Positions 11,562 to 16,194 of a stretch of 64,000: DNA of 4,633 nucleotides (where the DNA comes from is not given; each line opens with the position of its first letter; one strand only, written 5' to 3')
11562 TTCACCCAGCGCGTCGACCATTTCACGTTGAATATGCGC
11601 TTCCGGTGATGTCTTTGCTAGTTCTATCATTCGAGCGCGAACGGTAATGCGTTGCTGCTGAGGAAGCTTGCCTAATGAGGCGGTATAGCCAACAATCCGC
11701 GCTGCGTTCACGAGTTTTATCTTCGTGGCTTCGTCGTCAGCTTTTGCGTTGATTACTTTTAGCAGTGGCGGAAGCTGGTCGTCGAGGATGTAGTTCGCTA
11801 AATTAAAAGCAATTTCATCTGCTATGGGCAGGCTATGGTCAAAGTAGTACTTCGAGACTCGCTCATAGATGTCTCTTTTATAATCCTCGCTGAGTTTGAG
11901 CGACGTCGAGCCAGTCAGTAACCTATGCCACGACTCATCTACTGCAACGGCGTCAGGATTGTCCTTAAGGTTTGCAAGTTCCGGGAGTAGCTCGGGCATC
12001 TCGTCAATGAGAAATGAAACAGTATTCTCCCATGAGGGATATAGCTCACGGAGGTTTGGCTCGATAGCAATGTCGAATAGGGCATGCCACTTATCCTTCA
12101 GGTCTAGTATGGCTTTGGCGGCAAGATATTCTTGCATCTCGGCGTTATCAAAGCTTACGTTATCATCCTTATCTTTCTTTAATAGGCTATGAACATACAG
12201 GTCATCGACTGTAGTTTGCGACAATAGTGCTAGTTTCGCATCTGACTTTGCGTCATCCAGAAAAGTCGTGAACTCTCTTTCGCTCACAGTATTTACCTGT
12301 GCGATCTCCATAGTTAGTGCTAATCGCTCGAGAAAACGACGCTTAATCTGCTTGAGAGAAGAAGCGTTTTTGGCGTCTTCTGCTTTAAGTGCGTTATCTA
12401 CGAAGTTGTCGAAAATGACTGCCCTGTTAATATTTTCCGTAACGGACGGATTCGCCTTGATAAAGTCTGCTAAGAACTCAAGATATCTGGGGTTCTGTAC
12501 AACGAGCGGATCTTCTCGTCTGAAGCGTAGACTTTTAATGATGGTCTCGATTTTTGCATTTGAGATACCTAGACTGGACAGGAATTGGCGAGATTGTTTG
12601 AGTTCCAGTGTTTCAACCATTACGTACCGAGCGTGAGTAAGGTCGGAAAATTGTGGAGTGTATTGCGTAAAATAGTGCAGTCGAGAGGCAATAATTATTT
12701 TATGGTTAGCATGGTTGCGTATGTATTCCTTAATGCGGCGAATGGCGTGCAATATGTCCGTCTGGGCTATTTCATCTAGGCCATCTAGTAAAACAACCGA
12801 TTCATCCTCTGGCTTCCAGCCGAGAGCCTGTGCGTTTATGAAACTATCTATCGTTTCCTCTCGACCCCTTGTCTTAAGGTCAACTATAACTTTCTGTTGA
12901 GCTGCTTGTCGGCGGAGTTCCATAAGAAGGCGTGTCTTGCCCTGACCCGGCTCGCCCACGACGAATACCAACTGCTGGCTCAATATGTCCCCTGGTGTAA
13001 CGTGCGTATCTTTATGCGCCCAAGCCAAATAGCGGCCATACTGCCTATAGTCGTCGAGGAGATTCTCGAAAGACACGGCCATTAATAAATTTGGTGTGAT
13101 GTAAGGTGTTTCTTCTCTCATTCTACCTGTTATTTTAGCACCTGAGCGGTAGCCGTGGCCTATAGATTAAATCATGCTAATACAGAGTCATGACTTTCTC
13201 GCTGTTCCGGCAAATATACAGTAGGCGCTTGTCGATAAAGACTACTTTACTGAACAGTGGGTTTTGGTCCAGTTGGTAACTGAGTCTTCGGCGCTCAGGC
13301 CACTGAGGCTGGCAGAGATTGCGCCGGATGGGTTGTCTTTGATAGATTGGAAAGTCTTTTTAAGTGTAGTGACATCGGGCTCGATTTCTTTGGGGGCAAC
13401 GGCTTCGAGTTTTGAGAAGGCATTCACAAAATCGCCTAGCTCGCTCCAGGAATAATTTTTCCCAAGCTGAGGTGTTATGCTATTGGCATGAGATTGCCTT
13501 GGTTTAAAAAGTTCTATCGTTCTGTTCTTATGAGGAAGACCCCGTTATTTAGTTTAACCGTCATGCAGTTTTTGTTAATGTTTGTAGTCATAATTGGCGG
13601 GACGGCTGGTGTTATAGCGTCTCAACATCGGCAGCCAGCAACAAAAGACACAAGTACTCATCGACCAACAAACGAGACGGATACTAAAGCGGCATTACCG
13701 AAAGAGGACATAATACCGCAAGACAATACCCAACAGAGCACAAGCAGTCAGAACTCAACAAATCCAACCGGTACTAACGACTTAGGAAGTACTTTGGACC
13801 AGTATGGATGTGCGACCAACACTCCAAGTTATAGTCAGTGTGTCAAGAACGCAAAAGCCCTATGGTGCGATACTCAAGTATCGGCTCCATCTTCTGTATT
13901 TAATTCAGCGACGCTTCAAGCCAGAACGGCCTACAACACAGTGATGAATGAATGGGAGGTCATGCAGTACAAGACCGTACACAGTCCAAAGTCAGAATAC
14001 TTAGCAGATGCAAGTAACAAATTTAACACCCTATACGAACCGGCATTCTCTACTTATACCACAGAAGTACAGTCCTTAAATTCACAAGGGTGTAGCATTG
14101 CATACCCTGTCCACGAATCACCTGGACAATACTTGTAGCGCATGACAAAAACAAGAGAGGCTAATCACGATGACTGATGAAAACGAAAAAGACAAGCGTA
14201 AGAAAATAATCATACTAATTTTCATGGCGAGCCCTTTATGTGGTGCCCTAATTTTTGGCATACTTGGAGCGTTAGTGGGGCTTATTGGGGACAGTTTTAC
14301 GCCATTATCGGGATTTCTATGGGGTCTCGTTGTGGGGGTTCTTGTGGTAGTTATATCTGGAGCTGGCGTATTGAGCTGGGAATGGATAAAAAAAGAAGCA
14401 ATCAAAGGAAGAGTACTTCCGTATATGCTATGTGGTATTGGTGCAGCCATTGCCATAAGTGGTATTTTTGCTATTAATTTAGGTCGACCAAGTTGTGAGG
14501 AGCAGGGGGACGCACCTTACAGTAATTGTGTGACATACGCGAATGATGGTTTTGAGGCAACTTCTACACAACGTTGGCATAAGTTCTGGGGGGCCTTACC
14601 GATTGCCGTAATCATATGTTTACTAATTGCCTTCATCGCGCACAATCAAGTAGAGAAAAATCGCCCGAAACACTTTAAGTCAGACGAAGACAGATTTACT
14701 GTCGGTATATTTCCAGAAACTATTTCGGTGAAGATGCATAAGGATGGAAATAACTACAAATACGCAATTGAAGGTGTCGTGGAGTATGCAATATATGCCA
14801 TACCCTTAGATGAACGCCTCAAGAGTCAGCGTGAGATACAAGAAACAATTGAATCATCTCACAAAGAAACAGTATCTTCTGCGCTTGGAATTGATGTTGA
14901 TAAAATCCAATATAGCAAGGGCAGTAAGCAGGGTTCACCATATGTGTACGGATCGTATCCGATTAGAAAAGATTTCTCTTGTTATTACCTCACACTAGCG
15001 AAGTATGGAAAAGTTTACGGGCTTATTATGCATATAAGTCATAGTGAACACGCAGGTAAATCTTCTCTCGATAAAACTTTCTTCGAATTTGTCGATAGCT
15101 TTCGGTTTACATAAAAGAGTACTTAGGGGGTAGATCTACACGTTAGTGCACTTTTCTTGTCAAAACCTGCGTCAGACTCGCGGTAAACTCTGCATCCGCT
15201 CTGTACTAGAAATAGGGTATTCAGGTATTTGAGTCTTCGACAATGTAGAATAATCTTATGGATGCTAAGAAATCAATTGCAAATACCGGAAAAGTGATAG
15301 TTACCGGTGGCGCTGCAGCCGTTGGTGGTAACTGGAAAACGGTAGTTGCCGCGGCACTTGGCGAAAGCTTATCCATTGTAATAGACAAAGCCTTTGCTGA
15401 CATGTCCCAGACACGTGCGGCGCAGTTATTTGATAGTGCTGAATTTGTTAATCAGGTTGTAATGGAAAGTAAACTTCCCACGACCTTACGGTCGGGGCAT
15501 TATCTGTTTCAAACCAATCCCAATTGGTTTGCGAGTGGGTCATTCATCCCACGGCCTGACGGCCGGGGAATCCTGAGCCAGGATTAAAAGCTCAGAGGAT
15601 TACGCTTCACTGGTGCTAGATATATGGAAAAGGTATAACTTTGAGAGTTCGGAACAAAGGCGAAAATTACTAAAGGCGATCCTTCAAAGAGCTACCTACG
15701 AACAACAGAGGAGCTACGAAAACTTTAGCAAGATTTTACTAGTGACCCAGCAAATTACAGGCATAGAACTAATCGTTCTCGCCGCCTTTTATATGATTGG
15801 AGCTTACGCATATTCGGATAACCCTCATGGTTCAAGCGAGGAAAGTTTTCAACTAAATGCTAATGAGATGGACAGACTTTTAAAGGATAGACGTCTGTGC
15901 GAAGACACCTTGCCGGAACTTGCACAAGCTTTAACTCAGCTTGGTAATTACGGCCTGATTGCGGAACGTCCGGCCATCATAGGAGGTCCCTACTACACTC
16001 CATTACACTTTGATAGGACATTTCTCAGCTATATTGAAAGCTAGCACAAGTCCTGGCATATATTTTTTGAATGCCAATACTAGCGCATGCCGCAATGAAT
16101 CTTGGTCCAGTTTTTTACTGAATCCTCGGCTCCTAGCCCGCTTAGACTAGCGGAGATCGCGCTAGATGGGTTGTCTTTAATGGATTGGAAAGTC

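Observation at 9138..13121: Giant N-terminal NACHT/STAND ATPase with a putative C-terminal PD-(D/E)xK nuclease: candidate single-gene defence system with inverted domain order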

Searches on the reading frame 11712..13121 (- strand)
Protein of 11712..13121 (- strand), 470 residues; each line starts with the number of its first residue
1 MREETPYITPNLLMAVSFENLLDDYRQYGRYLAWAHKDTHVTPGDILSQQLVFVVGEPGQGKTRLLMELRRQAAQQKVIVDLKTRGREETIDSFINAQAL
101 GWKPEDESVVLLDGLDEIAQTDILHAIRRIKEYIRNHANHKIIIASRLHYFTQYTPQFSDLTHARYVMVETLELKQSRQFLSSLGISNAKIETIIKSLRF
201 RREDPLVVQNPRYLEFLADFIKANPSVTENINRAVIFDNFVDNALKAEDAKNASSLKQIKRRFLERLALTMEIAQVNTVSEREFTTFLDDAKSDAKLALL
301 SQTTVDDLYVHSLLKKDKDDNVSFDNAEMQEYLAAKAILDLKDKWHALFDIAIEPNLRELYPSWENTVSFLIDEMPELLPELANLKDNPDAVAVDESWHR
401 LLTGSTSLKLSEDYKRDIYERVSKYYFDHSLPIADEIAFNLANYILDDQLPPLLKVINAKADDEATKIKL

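Call 50: predict_structure(alignment_id=A3)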
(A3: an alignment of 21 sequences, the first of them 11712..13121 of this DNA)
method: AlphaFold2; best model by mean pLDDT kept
length: 470 residues; sequences in the alignment: 21
mean_pLDDT: 84.6   pTM: 0.83
mean pLDDT of the five models: 84.6, 84.0, 83.6, 81.5, 80.6
residues with pLDDT >= 90: 137; 70-90: 287; 50-70: 43; < 50: 3
segments of 3 or more residues with pLDDT < 50: none
pLDDT, mean of each block of 10 residues (from residue 1): 70 90 79 68 93 92 93 91 86 87 87 89 91 93 92 89 91 90 88 81 78 91 78 88 87 80 92 89 82 71 74 78 88 94 89 84 90 89 70 75 82 89 85 83 87 80 64
secondary structure, 60 per line:
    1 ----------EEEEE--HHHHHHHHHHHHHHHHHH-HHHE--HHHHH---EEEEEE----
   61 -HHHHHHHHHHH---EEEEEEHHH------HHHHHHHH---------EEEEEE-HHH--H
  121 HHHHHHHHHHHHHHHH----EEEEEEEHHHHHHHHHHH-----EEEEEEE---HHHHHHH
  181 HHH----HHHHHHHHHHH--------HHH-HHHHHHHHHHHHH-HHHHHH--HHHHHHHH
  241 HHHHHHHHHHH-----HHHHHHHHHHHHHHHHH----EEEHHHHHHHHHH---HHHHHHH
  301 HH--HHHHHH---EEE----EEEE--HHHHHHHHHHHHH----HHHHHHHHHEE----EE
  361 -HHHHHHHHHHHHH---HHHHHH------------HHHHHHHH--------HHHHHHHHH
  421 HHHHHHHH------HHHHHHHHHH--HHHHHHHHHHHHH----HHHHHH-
elements in order: E11-15 H18-35 H43-47 E51-56 H62-72 E76-81 H91-98 E108-113 H120-136 E141-147 H148-158 E164-170 H174-183 H188-198 H211-223 H225-230 H233-251 H257-273 E278-280 H281-290 H294-302 H305-310 E314-316 E321-324 H327-339 H344-352 H362-374 H378-383 H396-403 H412-428 H435-444 H447-459 H464-469

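Call 57: fold_search(model_id=the predicted structure, library=pdb)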
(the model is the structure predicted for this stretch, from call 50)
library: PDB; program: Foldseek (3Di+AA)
matches with E <= 10: 1628; with E <= 0.001: 198
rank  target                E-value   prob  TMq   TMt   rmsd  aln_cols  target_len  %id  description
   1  9ln6_A                1.2e-10  1.00  0.34  0.19  13.4       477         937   14  Structure of human NLRP14-UHRF1 complex (released 2026-03-18)
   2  4kxf_K                5.1e-10  1.00  0.35  0.21  16.0       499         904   13  Crystal structure of NLRC4 reveals its autoinhibition mechanism (released 2013-07-24)
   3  8fw2_A                6.5e-10  1.00  0.45  0.26   8.0       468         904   13  Cryo-EM structure of full-length human NLRC4 inflammasome with C11 symmetry (released 2024-01-03)
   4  4kxf_P                7.2e-10  1.00  0.35  0.21  14.9       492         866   12  Crystal structure of NLRC4 reveals its autoinhibition mechanism (released 2013-07-24)
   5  4kxf_H                2.2e-09  1.00  0.36  0.21  14.1       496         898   13  Crystal structure of NLRC4 reveals its autoinhibition mechanism (released 2013-07-24)
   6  5irm_C                2.4e-09  1.00  0.36  0.23  13.8       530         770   12  Crystal structure of rabbit NOD2 in an ADP-bound state (Crystal form2) (released 2016-06-29)
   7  5irl                  4.3e-09  1.00  0.37  0.26  13.3       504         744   13  Crystal structure of rabbit NOD2 SER mutant in an ADP-bound state (released 2016-06-29)
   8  7vtp_A                5.6e-09  1.00  0.34  0.22  14.0       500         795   13  Cryo-EM structure of PYD-deleted human NLRP3 hexamer (released 2022-03-09)
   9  7wbt_A                5.9e-09  1.00  0.33  0.19  15.8       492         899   13  Crystal structure of bovine NLRP9 (released 2022-04-06)
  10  5irn                  7.6e-09  1.00  0.38  0.26  13.5       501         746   13  Crystal structure of rabbit NOD2 in an ADP-bound state (Crystal form1) (released 2016-06-29)
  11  8ri2                  8.9e-09  1.00  0.33  0.32  13.8       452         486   13  Crystal structure of NLRP3 in complex with inhibitor NP3-562 (released 2024-01-17)
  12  5irm_A                8.9e-09  1.00  0.37  0.24  13.3       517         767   12  Crystal structure of rabbit NOD2 in an ADP-bound state (Crystal form2) (released 2016-06-29)
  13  9l4k_A                1.5e-08  1.00  0.33  0.20  13.2       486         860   13  Structure of human NLRP2-TLE6-OOEP complex (released 2025-10-01)
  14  8dgf_A                1.9e-08  1.00  0.48  0.17  11.9       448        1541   13  Avs4 bound to phage PhiV-1 portal (released 2022-08-03)
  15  8dgf_B                1.9e-08  1.00  0.35  0.14  14.0       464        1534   14  Avs4 bound to phage PhiV-1 portal (released 2022-08-03)
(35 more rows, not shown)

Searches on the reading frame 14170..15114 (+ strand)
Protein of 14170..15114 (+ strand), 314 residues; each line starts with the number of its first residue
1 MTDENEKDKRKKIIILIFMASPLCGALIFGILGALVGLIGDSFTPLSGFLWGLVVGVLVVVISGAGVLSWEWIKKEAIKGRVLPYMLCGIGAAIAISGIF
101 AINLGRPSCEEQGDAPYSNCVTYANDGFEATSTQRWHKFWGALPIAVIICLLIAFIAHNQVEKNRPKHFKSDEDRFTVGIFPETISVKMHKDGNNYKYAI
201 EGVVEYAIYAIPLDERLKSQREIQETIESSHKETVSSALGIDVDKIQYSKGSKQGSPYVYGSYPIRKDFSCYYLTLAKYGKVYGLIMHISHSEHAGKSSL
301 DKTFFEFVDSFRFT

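Call 23: search_protein_families(library=pfam, proteins=[window:14170-15114:+], max_evalue=0.001)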
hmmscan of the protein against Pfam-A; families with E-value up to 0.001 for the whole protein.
window:14170-15114:+ (314 aa): 2 families
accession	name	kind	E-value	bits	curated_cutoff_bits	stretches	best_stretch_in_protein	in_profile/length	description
PF11391.13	DUF2798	-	0.00038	20.9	23.5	1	121-163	15-58/59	Protein of unknown function (DUF2798)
PF06127.16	Mpo1-like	-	0.00088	19.8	24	0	85-171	43-75/95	2-hydroxy-palmitic acid dioxygenase Mpo1-like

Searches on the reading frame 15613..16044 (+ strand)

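Call 23: search_protein_families(library=pfam, proteins=[window:15613-16044:+], max_evalue=0.001)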
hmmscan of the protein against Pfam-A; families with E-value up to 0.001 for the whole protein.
window:15613-16044:+ (143 aa): 1 family
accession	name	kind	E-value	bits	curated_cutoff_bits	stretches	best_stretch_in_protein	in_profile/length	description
PF06365.17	CD34_antigen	-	8.3e-05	23.1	26.3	1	14-85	78-150/204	CD34/Podocalyxin family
